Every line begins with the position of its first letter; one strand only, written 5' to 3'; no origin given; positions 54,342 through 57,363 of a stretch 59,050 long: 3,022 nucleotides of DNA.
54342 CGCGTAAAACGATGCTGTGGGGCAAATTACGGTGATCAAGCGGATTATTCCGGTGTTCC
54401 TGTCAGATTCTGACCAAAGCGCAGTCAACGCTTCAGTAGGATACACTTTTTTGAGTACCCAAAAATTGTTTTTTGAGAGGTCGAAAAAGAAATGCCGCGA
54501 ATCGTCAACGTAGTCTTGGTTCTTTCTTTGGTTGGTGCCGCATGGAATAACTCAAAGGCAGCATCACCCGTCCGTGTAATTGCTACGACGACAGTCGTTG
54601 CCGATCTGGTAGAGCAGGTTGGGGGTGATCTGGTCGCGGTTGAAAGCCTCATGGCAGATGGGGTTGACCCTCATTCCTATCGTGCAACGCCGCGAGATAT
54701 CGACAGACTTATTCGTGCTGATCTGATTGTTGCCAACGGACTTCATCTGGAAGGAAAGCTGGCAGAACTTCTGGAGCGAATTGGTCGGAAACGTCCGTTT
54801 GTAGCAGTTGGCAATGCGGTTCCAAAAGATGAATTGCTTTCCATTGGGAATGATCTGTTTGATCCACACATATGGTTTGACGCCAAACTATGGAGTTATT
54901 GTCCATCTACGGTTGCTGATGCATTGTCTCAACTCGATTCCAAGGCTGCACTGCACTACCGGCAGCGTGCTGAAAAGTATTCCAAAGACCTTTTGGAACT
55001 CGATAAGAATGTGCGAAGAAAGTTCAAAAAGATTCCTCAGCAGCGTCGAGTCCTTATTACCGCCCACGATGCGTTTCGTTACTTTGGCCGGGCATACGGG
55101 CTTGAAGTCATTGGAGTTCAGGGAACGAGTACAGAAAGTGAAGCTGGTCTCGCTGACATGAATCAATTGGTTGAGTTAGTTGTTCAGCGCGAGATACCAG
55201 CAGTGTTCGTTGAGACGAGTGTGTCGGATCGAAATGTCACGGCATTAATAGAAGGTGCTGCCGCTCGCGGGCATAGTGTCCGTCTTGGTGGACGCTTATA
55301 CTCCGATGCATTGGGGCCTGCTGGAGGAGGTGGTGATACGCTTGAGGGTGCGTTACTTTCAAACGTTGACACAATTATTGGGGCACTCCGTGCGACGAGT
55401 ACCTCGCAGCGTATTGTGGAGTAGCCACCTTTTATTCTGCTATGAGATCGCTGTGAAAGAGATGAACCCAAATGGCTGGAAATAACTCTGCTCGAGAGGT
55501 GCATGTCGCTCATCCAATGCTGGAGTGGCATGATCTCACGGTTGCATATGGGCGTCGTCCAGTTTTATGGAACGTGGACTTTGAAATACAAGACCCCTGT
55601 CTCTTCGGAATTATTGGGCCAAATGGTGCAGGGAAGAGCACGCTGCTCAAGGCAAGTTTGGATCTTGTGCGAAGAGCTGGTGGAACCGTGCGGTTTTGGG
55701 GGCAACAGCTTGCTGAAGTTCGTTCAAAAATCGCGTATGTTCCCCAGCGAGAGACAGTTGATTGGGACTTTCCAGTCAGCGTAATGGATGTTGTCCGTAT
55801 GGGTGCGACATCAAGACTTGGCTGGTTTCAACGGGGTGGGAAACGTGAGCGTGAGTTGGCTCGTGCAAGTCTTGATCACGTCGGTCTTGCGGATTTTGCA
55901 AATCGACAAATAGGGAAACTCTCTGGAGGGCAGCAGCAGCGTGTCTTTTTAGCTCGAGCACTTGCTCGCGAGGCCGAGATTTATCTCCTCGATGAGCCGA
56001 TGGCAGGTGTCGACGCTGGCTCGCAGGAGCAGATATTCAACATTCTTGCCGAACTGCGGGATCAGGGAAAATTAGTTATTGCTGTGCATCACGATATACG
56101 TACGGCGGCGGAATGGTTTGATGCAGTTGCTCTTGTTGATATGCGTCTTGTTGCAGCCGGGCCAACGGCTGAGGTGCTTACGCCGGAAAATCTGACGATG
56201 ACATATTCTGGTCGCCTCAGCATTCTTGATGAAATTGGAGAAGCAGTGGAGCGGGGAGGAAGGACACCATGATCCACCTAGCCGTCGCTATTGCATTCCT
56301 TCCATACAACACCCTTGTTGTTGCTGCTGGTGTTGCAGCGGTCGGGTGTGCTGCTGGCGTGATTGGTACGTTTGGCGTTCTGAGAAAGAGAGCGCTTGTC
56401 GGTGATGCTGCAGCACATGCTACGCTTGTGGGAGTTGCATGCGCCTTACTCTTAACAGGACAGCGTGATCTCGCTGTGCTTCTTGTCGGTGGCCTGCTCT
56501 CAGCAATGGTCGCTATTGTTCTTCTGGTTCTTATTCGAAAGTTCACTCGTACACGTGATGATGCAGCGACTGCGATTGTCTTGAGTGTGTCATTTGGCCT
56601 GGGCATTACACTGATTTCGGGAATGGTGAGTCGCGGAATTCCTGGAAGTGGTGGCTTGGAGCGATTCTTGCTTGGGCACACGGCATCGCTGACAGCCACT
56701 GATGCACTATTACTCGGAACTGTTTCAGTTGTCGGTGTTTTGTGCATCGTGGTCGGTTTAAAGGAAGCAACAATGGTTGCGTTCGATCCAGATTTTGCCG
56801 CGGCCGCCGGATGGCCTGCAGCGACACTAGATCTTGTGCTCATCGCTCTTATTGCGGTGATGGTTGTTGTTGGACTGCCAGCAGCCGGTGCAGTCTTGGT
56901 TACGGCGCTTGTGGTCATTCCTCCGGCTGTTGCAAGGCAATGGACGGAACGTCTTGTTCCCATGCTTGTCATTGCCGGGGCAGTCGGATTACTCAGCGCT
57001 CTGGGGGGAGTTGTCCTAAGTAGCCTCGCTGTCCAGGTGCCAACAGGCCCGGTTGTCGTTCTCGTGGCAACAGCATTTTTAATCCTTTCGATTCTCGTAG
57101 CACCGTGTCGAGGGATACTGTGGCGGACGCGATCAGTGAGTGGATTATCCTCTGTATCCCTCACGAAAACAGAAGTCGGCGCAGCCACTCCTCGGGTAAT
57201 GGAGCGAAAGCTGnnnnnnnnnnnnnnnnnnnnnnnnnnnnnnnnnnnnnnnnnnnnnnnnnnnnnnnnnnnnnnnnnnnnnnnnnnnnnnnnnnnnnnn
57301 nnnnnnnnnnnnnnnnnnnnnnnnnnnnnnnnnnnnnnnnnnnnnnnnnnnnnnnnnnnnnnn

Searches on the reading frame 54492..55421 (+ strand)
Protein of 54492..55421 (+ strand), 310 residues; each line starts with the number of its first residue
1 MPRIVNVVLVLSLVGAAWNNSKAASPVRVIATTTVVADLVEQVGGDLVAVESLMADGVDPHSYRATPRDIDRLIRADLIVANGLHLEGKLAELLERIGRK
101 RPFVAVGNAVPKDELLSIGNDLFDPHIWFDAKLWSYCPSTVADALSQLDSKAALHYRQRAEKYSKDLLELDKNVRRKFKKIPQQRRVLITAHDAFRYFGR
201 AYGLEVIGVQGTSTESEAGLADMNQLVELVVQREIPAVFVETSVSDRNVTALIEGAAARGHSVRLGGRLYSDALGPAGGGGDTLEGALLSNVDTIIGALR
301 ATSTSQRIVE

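Call 3: search_protein_families(library=pfam, proteins=[window:54492-55421:+], max_evalue=1)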
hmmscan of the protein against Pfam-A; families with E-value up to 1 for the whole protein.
window:54492-55421:+ (310 aa): 1 family
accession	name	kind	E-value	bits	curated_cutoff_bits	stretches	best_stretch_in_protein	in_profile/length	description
PF01297.22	ZnuA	-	3e-72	243.7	29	1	29-296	1-261/263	Zinc-uptake complex component A periplasmic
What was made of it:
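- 54492..55424 (+): TroA-like periplasmic metal-binding protein (PF01297). Pfam E 3e-72 (call 3).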

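Call 75: search_solved_structures(query=window:54492-55421:+, max_evalue=1e-20, show_alignments=2)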
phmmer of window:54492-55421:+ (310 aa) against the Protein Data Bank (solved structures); distinct sequences matched with E-value up to 1e-20: 32.
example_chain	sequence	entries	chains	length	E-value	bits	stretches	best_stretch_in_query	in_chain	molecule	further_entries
1toa_A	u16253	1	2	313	1.5e-76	260.6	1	22-299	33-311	PROTEIN (PERIPLASMIC BINDING PROTEIN TROA)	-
1k0f_A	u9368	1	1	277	5.5e-76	258.7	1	29-299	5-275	Periplasmic zinc-binding protein troA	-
3mfq_A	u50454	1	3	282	2.9e-45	157.9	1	24-296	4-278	High-affinity zinc uptake system protein znuA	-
8svc_A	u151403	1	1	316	8.7e-41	143.2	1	22-301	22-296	Metal ABC transporter substrate-binding protein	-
5kzj_A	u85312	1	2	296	1.7e-39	138.9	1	22-300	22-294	Periplasmic solute binding protein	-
5hx7_A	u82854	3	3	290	2.7e-39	138.3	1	20-296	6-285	Manganese-binding lipoprotein MntA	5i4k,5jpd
4k3v_A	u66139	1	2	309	5.8e-38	133.9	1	6-299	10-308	ABC superfamily ATP binding cassette transporter, binding protein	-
5hdq_A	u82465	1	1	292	3e-37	131.6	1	17-299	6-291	ABC transporter substrate-binding protein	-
4nno_A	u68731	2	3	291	3.2e-37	131.5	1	17-299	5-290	Lipoprotein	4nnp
4utp_A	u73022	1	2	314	7e-37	130.4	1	15-298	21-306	MANGANESE ABC TRANSPORTER SUBSTRATE-BINDING LIPOPROTEIN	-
1psz_A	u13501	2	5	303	2.8e-36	128.4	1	22-297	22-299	PROTEIN (SURFACE ANTIGEN PSAA) | MANGANESE ABC TRANSPORTER SUBSTRATE-BINDING LIPOPROTEIN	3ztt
4uto_A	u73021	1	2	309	4.1e-36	127.9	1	15-297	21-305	MANGANESE ABC TRANSPORTER SUBSTRATE-BINDING LIPOPROTEIN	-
3zk7_A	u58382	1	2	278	1e-35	126.6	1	27-297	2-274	MANGANESE ABC TRANSPORTER SUBSTRATE-BINDING LIPOPROTEIN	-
3zk8_A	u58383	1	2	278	1e-35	126.6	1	27-297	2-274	MANGANESE ABC TRANSPORTER SUBSTRATE-BINDING LIPOPROTEIN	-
5w56_A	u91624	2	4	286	1.7e-35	125.9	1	24-300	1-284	Periplasmic solute binding protein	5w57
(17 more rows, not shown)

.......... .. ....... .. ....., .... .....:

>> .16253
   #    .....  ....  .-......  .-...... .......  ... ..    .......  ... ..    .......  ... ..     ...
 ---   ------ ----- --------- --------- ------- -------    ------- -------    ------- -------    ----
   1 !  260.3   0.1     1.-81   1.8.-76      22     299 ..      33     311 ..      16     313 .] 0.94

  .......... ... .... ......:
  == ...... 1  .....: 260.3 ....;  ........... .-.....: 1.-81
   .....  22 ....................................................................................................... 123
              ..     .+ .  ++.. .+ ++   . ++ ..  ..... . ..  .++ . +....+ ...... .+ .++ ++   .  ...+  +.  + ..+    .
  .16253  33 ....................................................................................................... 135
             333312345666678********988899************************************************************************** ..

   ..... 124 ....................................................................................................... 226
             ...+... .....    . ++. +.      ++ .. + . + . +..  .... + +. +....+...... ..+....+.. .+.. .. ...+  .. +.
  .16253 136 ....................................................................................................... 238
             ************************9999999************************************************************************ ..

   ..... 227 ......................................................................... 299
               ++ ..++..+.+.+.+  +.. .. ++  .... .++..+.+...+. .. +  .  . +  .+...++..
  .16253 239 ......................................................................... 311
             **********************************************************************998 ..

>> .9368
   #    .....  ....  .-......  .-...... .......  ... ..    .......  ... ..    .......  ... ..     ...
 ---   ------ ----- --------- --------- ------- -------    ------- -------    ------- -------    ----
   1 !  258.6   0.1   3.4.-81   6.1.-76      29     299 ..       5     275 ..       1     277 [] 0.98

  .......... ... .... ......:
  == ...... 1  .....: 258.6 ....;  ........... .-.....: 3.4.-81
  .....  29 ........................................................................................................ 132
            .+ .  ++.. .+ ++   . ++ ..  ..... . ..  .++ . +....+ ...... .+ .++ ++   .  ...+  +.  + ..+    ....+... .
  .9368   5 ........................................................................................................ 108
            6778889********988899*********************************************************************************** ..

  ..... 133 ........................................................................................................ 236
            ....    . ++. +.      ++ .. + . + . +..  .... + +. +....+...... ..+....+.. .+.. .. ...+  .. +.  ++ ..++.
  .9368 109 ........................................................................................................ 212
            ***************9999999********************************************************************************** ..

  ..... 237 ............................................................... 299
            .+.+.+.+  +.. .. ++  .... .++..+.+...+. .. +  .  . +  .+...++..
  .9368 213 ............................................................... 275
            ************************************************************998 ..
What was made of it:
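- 54492..55424 (+): The next family scores 158 bits (call 75).
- On tro-type operon (TroABCD plus TroR): TroA 1toa, E 1.5e-76 (call 75).
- Closest known: Treponema tro operon and TroR. Same: The binding protein is closest to T. pallidum TroA (1toa, E 1.5e-76, call 75).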

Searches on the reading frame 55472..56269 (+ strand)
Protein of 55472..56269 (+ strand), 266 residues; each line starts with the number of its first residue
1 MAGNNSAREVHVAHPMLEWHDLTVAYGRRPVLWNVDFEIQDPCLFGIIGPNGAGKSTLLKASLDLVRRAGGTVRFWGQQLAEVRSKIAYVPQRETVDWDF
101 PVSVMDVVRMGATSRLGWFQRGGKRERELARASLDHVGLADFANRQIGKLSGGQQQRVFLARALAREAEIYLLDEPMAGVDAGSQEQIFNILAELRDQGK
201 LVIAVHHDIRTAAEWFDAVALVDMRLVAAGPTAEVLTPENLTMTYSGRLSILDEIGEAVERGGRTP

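Call 3: search_protein_families(library=pfam, proteins=[window:55472-56269:+], max_evalue=1)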
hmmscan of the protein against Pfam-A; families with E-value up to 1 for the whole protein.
window:55472-56269:+ (266 aa): 15 families
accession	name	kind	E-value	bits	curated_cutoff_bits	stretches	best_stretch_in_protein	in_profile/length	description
PF00005.33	ABC_tran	-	4.8e-27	95.7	25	1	34-178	3-137/137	ABC transporter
PF13304.12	AAA_21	-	9.4e-09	36.2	27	2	45-68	2-24/304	AAA domain, putative AbiEii toxin, Type IV TA system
PF02463.25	SMC_N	-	1.2e-06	28.6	40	2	149-215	136-207/220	RecF/RecN/SMC N terminal domain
PF13476.12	AAA_23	-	9.3e-05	23.6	27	1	34-61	14-38/201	AAA domain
PF13555.12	AAA_29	-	0.00079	19.6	27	1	44-65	24-45/61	P-loop containing region of AAA domain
PF25199.1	nSTAND_NTPase5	-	0.0019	18.5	34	1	44-94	43-94/145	Novel STAND NTPase 5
PF13514.12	AAA_27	-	0.002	18.2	22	1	35-65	19-49/206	AAA domain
PF13191.12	AAA_16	-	0.0052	17.7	32.6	1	44-96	26-73/167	AAA ATPase domain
PF13604.12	AAA_30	-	0.0077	16.4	27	1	46-75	22-51/191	AAA domain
PF13558.12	SbcC_Walker_B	-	0.032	14.9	27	1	144-193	27-89/90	SbcC/RAD50-like, Walker B motif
PF19993.5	DO-GTPase2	-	0.061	13.4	27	1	45-69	3-27/226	Double-GTPase 2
PF13175.12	AAA_15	-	0.083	12.9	32.1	1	44-61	25-42/374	AAA ATPase domain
PF13238.12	AAA_18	-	0.1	13.5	29.4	0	47-61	3-17/128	AAA domain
PF13401.12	AAA_22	-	0.1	13.4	27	1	47-69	10-32/130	AAA domain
PF03266.21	NTPase_1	-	0.17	12.2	23.9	0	47-85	4-40/168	NTPase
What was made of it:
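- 55472..56272 (+): ABC ATPase (TroB-like). PF00005, E 4.8e-27 (call 3).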

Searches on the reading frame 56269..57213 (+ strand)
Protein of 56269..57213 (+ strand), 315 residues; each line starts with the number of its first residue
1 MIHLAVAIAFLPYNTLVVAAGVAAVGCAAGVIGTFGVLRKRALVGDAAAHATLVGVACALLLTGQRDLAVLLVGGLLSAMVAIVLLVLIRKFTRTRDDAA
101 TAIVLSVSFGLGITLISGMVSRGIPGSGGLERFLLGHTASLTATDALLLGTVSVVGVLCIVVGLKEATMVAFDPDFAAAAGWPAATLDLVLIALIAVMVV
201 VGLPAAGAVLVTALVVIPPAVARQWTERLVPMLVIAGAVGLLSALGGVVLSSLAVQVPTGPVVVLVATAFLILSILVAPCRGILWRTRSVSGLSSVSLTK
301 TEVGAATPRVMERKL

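Call 3: search_protein_families(library=pfam, proteins=[window:56269-57213:+], max_evalue=1)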
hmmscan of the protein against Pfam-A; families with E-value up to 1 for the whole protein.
window:56269-57213:+ (315 aa): 2 families
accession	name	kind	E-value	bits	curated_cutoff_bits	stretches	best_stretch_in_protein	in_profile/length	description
PF00950.22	ABC-3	-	1.9e-51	175.5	20.1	1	19-277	9-257/258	ABC 3 transport family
PF01032.23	FecCD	-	0.0015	18.1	26.5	1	52-274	83-308/311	FecCD transport family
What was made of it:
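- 56269..57216 (+): Permease 1 (ABC-3, 315 aa), without a DtxR-like tail. PF00950, E 1.9e-51 (call 3).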
